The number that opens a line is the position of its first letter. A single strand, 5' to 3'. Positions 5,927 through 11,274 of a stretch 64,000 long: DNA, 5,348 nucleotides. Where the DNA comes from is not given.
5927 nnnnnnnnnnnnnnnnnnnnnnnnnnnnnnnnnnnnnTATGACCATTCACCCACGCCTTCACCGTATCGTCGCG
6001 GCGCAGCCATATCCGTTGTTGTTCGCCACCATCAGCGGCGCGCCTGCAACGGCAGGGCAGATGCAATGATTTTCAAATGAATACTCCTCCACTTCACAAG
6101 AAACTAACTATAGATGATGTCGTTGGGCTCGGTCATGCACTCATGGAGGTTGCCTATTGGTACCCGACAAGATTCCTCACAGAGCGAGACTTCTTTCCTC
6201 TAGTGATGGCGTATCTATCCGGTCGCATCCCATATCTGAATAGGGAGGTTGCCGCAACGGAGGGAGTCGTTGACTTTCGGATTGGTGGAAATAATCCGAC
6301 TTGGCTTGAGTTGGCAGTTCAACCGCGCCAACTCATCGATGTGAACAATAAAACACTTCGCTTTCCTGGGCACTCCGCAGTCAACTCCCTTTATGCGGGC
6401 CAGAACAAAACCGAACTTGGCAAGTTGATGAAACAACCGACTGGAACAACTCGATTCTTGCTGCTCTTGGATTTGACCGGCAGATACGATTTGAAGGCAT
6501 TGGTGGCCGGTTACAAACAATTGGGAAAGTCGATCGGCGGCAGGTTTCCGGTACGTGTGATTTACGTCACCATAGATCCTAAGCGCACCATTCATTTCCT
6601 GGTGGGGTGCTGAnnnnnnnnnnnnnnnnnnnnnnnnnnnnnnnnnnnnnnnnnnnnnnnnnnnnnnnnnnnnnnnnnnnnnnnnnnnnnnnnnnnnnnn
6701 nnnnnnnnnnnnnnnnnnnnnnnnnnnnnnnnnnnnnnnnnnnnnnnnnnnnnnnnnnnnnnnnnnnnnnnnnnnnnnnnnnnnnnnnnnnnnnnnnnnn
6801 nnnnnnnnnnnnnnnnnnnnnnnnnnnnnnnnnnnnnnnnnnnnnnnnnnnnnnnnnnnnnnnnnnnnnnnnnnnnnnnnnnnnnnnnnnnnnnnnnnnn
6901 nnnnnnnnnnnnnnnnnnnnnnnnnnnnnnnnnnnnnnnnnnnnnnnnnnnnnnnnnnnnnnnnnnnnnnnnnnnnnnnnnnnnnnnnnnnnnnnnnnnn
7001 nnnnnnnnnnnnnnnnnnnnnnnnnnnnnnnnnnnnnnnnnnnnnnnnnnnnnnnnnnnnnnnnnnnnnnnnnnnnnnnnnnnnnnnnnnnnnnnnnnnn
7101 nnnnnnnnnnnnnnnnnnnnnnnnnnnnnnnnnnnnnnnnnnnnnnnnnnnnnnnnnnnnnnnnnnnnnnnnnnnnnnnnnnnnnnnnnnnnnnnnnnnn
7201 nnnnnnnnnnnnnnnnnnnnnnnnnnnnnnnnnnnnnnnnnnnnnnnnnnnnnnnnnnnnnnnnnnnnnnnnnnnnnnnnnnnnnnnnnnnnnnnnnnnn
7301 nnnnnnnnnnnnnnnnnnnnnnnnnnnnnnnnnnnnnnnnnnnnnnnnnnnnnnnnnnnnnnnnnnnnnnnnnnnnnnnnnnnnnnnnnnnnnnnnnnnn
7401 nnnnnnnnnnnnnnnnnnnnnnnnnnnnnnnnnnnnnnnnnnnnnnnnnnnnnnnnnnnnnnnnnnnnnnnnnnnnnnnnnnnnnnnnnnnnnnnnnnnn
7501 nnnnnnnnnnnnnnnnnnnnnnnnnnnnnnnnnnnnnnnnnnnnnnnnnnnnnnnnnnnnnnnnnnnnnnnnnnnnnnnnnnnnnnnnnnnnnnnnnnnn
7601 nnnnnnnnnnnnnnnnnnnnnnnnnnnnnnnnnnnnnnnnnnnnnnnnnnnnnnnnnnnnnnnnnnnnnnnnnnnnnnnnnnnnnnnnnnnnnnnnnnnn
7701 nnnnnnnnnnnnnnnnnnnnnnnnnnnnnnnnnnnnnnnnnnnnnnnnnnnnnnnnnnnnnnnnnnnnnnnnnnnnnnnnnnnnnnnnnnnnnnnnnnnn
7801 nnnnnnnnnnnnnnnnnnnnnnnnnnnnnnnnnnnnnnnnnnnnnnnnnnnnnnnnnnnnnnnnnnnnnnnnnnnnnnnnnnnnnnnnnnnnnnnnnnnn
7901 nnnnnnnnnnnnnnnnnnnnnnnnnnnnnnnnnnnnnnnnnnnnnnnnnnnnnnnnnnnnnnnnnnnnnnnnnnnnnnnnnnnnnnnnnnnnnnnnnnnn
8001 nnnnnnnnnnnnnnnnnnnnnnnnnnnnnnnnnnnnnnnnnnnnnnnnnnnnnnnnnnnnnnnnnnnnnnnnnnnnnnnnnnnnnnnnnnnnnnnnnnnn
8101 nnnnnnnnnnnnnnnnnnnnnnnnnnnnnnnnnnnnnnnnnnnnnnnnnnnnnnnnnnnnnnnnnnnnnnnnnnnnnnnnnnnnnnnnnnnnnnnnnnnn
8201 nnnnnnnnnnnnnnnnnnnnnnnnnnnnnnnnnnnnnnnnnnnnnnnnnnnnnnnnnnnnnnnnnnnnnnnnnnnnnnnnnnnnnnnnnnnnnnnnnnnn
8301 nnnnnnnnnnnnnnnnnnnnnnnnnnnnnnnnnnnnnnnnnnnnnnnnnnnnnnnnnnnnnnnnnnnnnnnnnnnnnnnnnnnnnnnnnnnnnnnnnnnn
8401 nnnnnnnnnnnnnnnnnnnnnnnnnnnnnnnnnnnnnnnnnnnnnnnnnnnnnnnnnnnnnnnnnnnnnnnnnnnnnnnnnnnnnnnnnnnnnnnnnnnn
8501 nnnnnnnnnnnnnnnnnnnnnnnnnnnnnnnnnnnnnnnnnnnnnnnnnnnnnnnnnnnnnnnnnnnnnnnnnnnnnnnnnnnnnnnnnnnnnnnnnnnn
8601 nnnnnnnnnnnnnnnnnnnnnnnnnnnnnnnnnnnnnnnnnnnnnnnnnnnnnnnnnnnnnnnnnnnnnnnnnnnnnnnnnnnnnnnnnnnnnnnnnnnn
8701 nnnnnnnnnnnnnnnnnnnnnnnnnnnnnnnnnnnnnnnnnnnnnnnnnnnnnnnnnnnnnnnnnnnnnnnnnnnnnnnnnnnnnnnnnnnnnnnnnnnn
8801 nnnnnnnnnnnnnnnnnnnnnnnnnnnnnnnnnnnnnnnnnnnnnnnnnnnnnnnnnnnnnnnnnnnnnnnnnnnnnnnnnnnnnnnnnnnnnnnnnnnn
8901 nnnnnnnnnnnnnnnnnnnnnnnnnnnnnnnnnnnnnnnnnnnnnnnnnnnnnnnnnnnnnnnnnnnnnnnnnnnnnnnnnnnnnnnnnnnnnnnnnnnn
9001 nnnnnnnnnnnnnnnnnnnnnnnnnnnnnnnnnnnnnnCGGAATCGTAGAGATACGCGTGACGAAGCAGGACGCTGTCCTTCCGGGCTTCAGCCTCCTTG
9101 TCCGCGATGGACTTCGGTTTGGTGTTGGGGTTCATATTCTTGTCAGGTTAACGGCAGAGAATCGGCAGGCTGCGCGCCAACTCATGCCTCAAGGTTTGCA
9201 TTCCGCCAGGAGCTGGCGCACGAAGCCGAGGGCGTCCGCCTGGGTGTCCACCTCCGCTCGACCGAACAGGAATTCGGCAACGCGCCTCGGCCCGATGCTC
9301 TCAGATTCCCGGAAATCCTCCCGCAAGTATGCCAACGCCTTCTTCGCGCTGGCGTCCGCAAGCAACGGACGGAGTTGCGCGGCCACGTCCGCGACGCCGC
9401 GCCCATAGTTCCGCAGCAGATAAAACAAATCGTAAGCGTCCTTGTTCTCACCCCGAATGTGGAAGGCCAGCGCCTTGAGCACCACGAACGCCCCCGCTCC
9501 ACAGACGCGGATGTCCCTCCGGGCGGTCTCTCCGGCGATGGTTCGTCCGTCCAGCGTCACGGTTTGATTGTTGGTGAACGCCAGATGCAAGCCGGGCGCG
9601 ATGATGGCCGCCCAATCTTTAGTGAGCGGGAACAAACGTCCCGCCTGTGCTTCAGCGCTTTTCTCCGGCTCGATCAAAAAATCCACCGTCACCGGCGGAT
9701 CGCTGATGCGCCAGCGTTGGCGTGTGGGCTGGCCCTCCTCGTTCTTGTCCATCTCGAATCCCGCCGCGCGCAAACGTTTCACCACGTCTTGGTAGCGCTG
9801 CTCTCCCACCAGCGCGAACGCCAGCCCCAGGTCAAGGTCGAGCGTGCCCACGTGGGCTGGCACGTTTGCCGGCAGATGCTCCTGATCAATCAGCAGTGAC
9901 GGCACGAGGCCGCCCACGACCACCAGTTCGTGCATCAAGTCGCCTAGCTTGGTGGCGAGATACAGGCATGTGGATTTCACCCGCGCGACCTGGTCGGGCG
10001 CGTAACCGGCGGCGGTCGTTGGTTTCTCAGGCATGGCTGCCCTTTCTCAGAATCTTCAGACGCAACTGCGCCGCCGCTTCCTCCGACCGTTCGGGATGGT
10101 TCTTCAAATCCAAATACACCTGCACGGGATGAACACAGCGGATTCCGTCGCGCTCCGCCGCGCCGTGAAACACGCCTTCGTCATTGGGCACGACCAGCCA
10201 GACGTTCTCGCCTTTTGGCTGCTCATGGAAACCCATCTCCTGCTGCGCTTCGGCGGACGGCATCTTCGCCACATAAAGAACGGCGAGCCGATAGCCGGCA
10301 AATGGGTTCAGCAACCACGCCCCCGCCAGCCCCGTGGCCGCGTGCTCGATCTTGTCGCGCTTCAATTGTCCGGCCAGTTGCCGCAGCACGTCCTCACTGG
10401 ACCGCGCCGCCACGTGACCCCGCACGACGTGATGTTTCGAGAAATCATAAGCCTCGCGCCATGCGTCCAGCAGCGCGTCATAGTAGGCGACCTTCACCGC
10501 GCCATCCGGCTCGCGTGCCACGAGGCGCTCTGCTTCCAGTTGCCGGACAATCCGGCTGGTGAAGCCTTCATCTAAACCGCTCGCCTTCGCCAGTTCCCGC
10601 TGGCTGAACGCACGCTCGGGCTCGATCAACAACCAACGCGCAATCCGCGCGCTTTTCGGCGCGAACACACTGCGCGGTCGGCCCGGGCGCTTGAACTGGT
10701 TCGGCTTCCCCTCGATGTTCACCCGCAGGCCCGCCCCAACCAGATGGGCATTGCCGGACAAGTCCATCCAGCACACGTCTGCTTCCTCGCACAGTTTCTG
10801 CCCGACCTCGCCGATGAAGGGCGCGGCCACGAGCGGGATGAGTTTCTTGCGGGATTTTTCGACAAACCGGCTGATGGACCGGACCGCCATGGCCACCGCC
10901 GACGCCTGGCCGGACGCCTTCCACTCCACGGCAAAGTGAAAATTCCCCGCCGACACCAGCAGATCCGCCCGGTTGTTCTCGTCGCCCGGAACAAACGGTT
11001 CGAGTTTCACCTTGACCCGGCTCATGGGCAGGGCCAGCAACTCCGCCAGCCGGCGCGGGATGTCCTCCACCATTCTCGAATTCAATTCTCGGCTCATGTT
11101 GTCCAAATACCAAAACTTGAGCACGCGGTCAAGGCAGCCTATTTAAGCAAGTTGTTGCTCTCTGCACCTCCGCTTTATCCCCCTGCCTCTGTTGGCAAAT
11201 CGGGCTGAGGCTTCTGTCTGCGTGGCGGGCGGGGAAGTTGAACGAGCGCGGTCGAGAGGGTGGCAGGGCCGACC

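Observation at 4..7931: Unclassified operon: 1243-aa orphan PD-(D/E)xK-like protein embedded between paired RlaP-type nucleotidyltransferases and a DEDDh exonuclease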

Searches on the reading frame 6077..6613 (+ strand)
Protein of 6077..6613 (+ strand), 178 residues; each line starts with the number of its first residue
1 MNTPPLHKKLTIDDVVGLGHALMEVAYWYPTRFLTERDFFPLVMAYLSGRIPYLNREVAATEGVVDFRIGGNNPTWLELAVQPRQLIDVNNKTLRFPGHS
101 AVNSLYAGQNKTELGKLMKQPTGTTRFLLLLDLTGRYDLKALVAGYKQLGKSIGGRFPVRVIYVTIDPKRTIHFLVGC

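Call 3: search_protein_families(library=pfam, proteins=[window:6077-6613:+], max_evalue=0.1)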
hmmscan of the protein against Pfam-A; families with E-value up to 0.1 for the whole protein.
window:6077-6613:+ (178 aa): 0 families

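Call 4: search_protein_families(library=padloc, proteins=[window:6077-6613:+], max_evalue=0.1)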
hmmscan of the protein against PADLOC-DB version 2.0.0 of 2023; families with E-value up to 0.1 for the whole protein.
window:6077-6613:+ (178 aa): 0 families

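Call 5: search_protein_families(library=ncbifam, proteins=[window:6077-6613:+], max_evalue=0.1)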
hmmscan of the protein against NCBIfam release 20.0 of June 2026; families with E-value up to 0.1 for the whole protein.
window:6077-6613:+ (178 aa): 0 families

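Call 56: find_homologous_proteins(query=window:6077-6613:+, max_evalue=0.001)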
Query window:6077-6613:+ (178 aa): 59 proteins with E <= 0.001 among 170 candidates.
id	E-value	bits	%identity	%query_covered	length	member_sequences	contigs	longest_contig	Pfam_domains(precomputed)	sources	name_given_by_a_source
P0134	7.8e-115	399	99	100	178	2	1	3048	-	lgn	-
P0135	1.0e-65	239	66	97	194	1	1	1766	-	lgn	-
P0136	1.5e-64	235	66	96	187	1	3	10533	-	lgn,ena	-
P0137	9.3e-62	226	59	99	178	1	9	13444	-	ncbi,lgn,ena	-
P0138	1.3e-61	226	59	99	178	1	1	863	-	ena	-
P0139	1.6e-60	222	58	100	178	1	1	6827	-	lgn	-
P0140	5.4e-60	220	59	99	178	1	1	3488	-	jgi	jgi:hypothetical protein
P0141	7.4e-60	220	57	99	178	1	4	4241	-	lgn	-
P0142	2.2e-59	218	63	98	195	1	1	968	-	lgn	-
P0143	2.9e-59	218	58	99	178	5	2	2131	-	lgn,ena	-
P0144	7.0e-59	217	60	98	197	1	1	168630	-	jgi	jgi:hypothetical protein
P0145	8.3e-59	216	59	99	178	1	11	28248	-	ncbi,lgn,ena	-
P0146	1.1e-58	216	61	96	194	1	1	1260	-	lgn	-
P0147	2.1e-58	215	56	98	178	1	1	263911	-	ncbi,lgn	ncbi:MAG: hypothetical protein ACK5NE_02605 [Brachymonas sp.]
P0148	9.2e-58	213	56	99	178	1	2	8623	-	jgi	jgi:hypothetical protein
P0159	9.2e-55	203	55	100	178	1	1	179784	-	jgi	jgi:hypothetical protein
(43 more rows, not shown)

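Call 59: find_encoding_contigs(protein=P0147, flank=6000, max_places=2)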
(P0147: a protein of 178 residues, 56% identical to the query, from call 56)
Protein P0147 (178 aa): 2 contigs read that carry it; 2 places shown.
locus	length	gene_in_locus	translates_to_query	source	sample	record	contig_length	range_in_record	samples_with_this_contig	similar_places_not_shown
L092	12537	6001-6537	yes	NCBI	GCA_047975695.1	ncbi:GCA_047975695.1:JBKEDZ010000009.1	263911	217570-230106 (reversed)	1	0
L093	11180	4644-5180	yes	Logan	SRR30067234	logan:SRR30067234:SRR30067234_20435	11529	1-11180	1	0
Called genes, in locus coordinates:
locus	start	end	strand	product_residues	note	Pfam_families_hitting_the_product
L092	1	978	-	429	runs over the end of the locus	PF07690:MFS_1, PF00083:Sugar_tr, PF07690:MFS_1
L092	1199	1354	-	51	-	-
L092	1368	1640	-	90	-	PF02518:HATPase_c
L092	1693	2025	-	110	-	PF03413:PepSY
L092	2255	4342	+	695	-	PF00580:UvrD-helicase, PF13245:AAA_19, PF13604:AAA_30 (faint), PF13361:UvrD_C, PF13538:UvrD_C_2 (faint)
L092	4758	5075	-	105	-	-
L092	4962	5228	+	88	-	PF18967:PycTM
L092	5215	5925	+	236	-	-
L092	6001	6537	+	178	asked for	-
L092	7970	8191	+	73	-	-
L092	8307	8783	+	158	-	PF01814:Hemerythrin (weak)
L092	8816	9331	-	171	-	PF03061:4HBT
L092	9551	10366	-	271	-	PF01925:TauE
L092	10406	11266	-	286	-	PF12710:HAD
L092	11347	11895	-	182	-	PF04982:TM_HPP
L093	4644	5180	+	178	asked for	-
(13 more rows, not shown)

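Call 60: find_encoding_contigs(protein=P0159, flank=6000, max_places=2)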
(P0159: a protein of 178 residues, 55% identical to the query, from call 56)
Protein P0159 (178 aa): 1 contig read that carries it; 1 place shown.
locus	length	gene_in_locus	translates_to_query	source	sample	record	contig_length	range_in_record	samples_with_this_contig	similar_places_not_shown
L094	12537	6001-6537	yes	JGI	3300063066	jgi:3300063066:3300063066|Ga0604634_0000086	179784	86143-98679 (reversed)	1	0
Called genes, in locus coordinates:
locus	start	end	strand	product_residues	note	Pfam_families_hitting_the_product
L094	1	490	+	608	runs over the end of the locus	-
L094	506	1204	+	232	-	-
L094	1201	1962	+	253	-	PF02265:S1-P1_nuclease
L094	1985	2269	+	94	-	-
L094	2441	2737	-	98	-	PF13560:HTH_31 (weak), PF01381:HTH_3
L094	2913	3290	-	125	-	-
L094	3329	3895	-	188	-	PF18143:HAD_SAK_2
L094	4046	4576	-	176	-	PF13560:HTH_31 (faint)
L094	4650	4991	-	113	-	-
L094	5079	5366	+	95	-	PF13560:HTH_31, PF12844:HTH_19 (weak), PF13443:HTH_26 (weak), PF01381:HTH_3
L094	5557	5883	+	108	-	-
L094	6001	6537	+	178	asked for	-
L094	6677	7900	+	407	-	-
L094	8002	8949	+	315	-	-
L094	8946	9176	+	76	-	-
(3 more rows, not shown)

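Call 65: predict_structure(alignment_id=A3)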
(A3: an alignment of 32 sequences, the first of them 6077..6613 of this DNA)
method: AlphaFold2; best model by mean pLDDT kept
length: 178 residues; sequences in the alignment: 32
mean_pLDDT: 86.1   pTM: 0.85
mean pLDDT of the five models: 86.1, 83.6, 83.6, 75.8, 75.6
residues with pLDDT >= 90: 92; 70-90: 63; 50-70: 21; < 50: 2
segments of 3 or more residues with pLDDT < 50: none
pLDDT, mean of each block of 10 residues (from residue 1): 62 95 92 88 87 71 71 86 85 74 83 92 91 93 97 92 95 95
secondary structure, 60 per line:
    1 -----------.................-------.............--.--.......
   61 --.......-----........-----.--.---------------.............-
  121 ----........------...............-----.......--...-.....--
elements in order: H12-28 H36-47 E54-60 E63-69 E75-82 H107-119 E125-132 H139-153 E159-165 E172-176

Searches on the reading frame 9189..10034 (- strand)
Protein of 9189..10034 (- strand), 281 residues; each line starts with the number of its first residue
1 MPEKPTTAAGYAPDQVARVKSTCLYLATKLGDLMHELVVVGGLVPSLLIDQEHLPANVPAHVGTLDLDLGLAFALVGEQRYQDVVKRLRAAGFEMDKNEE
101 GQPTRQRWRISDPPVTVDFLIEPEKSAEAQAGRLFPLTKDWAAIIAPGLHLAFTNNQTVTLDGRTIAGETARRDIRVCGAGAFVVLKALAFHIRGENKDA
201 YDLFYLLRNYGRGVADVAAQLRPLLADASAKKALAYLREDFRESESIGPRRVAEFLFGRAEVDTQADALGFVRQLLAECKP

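Call 31: search_protein_families(library=pfam, proteins=[window:9189-10034:-], max_evalue=0.001)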
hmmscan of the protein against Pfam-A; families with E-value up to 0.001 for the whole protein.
window:9189-10034:- (281 aa): 0 families

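Call 32: search_protein_families(library=padloc, proteins=[window:9189-10034:-], max_evalue=0.001)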
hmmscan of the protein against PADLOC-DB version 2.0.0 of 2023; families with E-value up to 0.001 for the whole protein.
window:9189-10034:- (281 aa): 1 family
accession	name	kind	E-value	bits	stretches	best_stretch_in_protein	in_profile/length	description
PDLC04516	PDC-M21B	-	1.7e-05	22.6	1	27-120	16-100/234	-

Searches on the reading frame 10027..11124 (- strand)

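Call 31: search_protein_families(library=pfam, proteins=[window:10027-11124:-], max_evalue=0.001)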
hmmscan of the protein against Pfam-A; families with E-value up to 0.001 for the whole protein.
window:10027-11124:- (365 aa): 4 families
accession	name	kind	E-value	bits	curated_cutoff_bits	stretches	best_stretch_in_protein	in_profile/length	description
PF09952.14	AbiEi_2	-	8.2e-08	33.1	21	1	215-353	5-136/143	Transcriptional regulator, AbiEi antitoxin, Type IV TA system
PF12802.13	MarR_2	-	1.9e-07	31.5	27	1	159-209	8-57/61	MarR family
PF01047.28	MarR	-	0.00028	21.2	24.6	1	171-207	16-52/59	MarR family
PF13545.12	HTH_Crp_2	-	0.00072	19.9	27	0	159-218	1-67/70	Crp-like helix-turn-helix domain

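Call 32: search_protein_families(library=padloc, proteins=[window:10027-11124:-], max_evalue=0.001)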
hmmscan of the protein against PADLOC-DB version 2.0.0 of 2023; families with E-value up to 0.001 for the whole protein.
window:10027-11124:- (365 aa): 2 families
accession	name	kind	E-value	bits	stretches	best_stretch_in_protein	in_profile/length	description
PDLC04369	PDC-M05A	-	5.4e-05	20.9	1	161-214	18-70/201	-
PDLC04368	PDC-M05A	-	5.9e-05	21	1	153-211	10-68/201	-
